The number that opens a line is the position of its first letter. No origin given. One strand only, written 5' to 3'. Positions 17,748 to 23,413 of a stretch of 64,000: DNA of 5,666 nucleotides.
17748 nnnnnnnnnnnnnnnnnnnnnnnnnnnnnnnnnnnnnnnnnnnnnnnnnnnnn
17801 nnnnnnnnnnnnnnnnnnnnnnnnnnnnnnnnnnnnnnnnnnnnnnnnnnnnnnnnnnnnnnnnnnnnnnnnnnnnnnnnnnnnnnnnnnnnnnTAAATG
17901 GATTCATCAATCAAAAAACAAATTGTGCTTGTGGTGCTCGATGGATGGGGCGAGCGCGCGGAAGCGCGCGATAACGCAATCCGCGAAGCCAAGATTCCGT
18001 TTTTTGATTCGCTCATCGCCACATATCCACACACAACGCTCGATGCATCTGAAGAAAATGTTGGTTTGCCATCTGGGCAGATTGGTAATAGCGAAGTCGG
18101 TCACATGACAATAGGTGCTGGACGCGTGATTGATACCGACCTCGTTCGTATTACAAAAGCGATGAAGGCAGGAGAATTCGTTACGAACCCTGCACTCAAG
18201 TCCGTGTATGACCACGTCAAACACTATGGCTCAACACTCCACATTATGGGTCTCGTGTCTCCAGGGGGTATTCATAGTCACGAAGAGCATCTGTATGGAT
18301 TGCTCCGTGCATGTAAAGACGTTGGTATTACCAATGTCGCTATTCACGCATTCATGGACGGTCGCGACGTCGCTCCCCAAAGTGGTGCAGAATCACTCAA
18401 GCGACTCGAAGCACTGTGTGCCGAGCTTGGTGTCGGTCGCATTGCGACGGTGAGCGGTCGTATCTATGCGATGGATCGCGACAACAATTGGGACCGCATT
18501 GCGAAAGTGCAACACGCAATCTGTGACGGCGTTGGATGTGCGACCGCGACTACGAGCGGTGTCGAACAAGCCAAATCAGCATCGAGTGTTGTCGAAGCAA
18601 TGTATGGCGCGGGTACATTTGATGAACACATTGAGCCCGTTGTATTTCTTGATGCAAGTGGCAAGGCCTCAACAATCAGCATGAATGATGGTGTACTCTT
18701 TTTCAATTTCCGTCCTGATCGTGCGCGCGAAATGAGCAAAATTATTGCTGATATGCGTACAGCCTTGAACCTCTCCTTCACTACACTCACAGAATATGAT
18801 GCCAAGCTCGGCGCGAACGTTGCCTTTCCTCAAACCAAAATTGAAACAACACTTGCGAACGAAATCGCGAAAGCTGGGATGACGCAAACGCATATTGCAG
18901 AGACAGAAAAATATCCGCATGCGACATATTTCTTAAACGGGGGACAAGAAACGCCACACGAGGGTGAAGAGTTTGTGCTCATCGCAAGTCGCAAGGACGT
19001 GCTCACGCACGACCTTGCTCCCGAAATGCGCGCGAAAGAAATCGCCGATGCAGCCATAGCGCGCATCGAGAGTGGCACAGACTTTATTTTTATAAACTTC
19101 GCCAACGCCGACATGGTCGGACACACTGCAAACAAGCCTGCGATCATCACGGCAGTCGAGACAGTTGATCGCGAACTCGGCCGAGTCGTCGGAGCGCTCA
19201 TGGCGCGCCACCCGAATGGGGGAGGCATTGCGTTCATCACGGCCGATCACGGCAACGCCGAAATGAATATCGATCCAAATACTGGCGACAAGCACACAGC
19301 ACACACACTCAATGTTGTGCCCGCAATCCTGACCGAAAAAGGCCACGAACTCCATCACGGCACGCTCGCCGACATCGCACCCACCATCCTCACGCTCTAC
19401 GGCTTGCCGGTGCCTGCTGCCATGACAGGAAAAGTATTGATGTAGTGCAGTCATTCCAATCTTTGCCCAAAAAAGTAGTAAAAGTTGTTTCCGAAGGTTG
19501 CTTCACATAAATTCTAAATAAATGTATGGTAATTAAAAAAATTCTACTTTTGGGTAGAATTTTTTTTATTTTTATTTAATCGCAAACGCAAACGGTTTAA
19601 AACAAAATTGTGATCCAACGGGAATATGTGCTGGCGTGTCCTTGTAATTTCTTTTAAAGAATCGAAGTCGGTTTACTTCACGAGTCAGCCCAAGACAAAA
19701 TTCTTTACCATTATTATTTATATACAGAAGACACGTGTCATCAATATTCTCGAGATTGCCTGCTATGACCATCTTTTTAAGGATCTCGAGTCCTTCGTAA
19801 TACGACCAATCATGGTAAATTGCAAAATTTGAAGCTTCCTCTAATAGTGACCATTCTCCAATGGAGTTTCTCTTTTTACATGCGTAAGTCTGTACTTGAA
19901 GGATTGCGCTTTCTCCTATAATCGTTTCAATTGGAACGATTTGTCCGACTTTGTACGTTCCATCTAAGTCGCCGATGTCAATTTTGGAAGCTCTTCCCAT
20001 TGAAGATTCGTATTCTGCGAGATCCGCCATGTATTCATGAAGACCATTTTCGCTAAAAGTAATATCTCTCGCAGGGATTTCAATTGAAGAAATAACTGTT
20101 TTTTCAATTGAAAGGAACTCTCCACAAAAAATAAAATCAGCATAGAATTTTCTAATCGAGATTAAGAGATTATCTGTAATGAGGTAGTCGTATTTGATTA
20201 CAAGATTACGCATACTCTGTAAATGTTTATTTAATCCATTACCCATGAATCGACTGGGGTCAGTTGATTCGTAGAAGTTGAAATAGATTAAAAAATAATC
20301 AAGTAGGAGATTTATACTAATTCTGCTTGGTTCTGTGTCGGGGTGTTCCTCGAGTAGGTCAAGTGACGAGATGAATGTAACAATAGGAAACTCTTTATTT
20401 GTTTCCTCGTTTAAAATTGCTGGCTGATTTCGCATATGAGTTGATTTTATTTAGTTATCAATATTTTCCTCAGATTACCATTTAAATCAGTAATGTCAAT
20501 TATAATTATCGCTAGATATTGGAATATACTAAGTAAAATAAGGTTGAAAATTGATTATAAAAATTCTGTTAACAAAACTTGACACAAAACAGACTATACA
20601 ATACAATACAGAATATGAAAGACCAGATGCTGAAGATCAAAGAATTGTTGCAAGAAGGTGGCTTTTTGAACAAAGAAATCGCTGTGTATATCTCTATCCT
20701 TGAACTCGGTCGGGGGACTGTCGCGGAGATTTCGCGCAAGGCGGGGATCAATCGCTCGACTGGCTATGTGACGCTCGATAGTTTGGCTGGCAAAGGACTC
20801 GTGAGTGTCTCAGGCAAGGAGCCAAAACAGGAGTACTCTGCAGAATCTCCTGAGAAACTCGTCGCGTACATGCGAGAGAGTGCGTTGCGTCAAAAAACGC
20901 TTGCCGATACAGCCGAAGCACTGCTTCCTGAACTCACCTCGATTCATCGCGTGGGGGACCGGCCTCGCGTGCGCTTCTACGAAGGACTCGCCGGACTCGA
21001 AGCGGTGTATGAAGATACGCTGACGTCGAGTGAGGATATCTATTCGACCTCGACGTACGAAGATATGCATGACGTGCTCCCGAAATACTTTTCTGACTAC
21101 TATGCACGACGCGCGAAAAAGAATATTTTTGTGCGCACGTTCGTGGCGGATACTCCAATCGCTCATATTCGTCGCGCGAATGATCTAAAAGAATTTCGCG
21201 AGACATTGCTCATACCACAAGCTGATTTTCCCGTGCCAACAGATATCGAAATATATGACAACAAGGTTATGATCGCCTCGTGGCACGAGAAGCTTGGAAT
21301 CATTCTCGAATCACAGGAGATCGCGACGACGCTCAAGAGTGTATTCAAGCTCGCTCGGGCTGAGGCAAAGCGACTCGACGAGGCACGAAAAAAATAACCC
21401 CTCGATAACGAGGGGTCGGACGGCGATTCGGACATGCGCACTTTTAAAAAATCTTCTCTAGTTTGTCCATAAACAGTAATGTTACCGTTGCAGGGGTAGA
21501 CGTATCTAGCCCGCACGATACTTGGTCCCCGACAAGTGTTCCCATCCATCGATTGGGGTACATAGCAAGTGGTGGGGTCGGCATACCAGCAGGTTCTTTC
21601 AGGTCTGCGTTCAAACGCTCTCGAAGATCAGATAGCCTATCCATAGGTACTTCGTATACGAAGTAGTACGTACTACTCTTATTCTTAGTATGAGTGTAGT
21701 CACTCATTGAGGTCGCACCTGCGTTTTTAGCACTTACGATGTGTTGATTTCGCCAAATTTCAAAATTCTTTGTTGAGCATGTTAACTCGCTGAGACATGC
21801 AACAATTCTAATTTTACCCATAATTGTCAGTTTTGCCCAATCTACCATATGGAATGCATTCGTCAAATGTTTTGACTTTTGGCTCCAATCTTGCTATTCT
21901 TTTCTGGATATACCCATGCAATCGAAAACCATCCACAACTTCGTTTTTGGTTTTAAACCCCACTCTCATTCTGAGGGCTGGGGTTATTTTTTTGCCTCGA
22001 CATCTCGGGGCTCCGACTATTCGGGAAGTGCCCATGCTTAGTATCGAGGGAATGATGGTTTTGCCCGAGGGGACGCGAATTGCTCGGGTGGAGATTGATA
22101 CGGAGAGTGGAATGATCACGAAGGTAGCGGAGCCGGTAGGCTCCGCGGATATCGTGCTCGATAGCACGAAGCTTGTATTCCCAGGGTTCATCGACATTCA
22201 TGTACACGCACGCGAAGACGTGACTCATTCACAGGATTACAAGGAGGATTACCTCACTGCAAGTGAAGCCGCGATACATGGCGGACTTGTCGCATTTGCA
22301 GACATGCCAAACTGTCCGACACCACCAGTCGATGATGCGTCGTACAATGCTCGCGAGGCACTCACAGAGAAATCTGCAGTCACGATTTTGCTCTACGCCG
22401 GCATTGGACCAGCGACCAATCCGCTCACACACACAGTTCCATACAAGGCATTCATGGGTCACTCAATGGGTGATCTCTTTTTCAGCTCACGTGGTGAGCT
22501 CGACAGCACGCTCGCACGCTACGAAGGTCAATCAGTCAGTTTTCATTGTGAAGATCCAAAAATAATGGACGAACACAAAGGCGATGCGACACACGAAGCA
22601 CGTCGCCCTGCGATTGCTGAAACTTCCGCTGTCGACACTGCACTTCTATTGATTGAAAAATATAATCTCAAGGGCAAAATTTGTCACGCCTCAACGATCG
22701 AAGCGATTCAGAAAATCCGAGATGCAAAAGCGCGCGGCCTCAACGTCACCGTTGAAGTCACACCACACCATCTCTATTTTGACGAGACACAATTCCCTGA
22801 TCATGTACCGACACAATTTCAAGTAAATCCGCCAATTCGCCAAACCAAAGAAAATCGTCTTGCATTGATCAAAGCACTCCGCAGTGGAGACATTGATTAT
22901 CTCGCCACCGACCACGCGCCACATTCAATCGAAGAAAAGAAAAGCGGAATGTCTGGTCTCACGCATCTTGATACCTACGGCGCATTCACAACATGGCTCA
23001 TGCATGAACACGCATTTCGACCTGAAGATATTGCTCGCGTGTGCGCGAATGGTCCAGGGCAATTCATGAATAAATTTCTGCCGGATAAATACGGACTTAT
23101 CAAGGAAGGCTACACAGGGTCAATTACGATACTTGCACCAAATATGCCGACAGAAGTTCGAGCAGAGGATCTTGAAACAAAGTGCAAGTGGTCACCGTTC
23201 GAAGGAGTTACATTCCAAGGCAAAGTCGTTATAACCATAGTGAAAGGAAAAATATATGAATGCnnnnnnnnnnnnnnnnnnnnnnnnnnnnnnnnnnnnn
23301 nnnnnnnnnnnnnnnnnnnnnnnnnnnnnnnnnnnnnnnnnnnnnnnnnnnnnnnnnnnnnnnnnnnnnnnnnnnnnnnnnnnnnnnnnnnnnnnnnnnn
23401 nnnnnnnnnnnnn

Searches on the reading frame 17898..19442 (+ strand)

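Call 29: search_protein_families(library=pfam, proteins=[window:17898-19442:+], max_evalue=0.001)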
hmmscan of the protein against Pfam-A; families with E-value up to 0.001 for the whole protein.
window:17898-19442:+ (515 aa): 3 families
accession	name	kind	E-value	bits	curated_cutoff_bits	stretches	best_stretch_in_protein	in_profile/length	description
PF06415.18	iPGM_N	-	1.8e-70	237.2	27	1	85-301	1-216/217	BPG-independent PGAM N-terminus (iPGM_N)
PF01676.23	Metalloenzyme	-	1.2e-63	215.5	24.3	1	7-503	1-250/252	Metalloenzyme superfamily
PF01663.27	Phosphodiest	-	2.2e-06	27.9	23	1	383-459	145-226/342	Type I phosphodiesterase / nucleotide pyrophosphatase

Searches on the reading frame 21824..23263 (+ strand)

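Call 33: search_protein_families(library=pfam, proteins=[window:21824-23263:+], max_evalue=0.00001)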
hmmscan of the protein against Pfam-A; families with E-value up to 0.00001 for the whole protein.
window:21824-23263:+ (480 aa): 2 families
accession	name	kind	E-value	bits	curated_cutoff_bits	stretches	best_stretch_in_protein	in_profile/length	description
PF01979.26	Amidohydro_1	-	1.2e-17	64.6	25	1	117-477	1-344/345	Amidohydrolase family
PF07969.17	Amidohydro_3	-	3.8e-09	37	29.7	0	277-477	299-470/472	Amidohydrolase family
